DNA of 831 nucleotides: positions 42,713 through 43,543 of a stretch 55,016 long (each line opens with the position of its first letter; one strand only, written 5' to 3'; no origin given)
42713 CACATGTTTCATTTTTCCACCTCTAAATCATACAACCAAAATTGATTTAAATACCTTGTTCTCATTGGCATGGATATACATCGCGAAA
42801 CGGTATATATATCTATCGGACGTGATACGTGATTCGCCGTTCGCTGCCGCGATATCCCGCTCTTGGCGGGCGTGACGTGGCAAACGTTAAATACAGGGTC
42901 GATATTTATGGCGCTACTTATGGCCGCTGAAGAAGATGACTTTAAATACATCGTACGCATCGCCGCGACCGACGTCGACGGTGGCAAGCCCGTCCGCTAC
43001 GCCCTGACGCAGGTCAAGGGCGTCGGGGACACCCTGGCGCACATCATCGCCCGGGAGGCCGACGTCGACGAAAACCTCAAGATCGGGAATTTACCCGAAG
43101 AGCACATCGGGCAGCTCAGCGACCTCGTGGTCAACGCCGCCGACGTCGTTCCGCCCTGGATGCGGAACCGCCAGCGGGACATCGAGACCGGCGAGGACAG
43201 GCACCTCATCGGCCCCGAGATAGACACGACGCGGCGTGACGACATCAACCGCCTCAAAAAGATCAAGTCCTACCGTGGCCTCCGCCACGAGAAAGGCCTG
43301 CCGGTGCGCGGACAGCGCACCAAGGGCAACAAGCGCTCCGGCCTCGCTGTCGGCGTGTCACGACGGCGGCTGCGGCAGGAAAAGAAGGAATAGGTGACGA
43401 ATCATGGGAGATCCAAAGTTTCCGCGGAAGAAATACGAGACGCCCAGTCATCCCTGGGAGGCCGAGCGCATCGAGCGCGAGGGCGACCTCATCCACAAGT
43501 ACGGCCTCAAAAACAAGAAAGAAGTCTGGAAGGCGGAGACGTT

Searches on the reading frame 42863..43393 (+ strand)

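Call 85: search_protein_families(library=pfam, proteins=[window:42863-43393:+], max_evalue=0.00001)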
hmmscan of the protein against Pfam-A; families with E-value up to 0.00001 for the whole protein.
window:42863-43393:+ (176 aa): 1 family
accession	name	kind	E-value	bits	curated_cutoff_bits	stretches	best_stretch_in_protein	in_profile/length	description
PF00416.27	Ribosomal_S13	-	1.4e-43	148.8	31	1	32-158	1-127/128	Ribosomal protein S13/S18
